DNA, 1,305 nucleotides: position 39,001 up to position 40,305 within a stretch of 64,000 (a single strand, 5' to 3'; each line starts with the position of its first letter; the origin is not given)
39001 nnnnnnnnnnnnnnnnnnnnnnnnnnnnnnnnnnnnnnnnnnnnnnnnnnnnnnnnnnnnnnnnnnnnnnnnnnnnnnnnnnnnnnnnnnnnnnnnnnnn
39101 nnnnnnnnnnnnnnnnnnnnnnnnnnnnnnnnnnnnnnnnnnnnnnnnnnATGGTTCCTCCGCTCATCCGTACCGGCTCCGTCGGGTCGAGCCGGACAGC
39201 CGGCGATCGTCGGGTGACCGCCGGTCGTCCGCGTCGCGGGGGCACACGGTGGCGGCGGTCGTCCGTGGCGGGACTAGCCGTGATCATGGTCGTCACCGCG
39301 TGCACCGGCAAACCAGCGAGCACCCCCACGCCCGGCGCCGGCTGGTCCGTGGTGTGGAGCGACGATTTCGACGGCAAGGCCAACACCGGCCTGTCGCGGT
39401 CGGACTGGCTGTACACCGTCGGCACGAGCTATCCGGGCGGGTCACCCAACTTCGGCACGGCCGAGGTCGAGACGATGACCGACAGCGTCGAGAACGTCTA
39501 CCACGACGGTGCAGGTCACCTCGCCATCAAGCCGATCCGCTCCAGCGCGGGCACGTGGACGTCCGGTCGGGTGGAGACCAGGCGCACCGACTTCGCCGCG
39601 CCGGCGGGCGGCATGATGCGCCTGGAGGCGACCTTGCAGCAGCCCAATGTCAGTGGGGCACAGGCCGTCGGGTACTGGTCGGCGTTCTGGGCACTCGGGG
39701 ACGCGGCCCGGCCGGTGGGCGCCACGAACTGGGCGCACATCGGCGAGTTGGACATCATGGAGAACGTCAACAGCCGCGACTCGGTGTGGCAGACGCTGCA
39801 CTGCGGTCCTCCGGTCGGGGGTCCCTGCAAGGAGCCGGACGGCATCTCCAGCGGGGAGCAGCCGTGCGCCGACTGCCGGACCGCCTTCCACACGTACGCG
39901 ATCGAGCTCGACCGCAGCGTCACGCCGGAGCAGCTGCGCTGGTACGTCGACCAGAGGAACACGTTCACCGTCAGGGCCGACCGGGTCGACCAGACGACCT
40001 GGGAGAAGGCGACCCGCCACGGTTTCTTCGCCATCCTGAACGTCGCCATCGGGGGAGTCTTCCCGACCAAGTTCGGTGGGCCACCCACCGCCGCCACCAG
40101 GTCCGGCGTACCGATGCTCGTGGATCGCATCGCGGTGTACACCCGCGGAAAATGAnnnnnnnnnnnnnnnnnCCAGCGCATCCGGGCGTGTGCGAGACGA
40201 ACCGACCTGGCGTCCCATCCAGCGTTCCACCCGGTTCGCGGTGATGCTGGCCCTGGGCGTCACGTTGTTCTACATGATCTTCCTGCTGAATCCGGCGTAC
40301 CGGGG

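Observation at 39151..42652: GH16 glucanase / cellulose-synthase-like GT2 / HlyD-like adaptor operon: candidate exo-beta-glucan machine in a Gram-positive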

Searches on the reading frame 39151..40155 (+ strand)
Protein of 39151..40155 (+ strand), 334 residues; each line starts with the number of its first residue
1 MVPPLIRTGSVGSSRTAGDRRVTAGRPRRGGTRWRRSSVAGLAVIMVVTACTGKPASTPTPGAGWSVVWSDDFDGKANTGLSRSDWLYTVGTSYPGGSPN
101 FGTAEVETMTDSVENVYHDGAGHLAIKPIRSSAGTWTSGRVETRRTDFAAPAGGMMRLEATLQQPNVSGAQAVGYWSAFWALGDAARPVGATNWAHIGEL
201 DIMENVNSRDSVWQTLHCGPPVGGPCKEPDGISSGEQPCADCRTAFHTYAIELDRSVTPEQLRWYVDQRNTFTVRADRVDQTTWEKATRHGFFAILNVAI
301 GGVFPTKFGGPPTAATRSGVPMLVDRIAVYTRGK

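Call 7: search_protein_families(library=pfam, proteins=[window:39151-40155:+], max_evalue=0.01)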
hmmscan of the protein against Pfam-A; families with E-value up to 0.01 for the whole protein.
window:39151-40155:+ (334 aa): 2 families
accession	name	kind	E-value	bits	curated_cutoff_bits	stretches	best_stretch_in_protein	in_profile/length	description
PF03935.22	SKN1_KRE6_Sbg1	-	3.4e-05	22.9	30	0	61-188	113-228/501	Beta-glucan synthesis-associated protein SKN1/KRE6/Sbg1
PF00722.28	Glyco_hydro_16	-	0.00081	19.3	22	1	169-280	51-141/175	Glycosyl hydrolases family 16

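Call 8: search_protein_families(library=ncbifam, proteins=[window:39151-40155:+], max_evalue=0.01)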
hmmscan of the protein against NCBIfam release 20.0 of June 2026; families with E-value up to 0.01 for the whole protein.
window:39151-40155:+ (334 aa): 0 families

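Call 11: search_solved_structures(query=window:39151-40155:+, max_evalue=0.01, show_alignments=2)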
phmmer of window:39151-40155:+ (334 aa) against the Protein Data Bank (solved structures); distinct sequences matched with E-value up to 0.01: 26.
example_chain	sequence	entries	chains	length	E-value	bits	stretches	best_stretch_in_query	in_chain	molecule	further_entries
3dgt_A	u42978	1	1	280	2e-91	309.8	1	57-329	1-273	Endo-1,3-beta-glucanase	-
7eo3_A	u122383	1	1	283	4.7e-84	285.6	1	62-333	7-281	1,3-beta-glucanase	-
9vmv_A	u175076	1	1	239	1e-21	80.6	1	66-333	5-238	Beta-1,3-glucanase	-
9voq_A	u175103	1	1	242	1.1e-21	80.6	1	66-333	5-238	Beta-1,3-glucanase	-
3atg_A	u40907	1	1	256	1.2e-21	80.4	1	66-333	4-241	GLUCANASE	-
9voo_A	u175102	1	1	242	2.6e-21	79.3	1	66-333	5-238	Hydrolase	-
2vy0_A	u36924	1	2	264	4.4e-20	75.2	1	61-331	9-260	ENDO-BETA-1,3-GLUCANASE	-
4dfs_A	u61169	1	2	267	3.3e-19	72.4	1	64-330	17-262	Glycoside hydrolase, family 16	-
3azx_A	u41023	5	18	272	3.8e-19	72.2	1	64-330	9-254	Laminarinase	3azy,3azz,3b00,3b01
2hyk_A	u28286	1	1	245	6e-19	71.5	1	66-332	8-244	Beta-1,3-glucanase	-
6jh5_A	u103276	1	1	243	1.6e-15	60.2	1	64-330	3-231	LamCAT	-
6jhj_A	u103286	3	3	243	1.2e-14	57.3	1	64-330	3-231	LamCAT | laminarinase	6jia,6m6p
8xph_A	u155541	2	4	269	1.4e-14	57.2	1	63-330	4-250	Laminarinase PtLam | Laminarinase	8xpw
8xpk_A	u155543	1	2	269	9.9e-14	54.3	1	63-330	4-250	Laminarinase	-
3iln_A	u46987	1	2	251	1.9e-13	53.5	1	65-330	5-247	Laminarinase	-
7wwc_A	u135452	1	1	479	4.9e-08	35.6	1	62-309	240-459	beta-1,3(4)-glucanase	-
7ww4_A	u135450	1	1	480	5e-08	35.6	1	62-309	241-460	beta-1,3(4)-glucanase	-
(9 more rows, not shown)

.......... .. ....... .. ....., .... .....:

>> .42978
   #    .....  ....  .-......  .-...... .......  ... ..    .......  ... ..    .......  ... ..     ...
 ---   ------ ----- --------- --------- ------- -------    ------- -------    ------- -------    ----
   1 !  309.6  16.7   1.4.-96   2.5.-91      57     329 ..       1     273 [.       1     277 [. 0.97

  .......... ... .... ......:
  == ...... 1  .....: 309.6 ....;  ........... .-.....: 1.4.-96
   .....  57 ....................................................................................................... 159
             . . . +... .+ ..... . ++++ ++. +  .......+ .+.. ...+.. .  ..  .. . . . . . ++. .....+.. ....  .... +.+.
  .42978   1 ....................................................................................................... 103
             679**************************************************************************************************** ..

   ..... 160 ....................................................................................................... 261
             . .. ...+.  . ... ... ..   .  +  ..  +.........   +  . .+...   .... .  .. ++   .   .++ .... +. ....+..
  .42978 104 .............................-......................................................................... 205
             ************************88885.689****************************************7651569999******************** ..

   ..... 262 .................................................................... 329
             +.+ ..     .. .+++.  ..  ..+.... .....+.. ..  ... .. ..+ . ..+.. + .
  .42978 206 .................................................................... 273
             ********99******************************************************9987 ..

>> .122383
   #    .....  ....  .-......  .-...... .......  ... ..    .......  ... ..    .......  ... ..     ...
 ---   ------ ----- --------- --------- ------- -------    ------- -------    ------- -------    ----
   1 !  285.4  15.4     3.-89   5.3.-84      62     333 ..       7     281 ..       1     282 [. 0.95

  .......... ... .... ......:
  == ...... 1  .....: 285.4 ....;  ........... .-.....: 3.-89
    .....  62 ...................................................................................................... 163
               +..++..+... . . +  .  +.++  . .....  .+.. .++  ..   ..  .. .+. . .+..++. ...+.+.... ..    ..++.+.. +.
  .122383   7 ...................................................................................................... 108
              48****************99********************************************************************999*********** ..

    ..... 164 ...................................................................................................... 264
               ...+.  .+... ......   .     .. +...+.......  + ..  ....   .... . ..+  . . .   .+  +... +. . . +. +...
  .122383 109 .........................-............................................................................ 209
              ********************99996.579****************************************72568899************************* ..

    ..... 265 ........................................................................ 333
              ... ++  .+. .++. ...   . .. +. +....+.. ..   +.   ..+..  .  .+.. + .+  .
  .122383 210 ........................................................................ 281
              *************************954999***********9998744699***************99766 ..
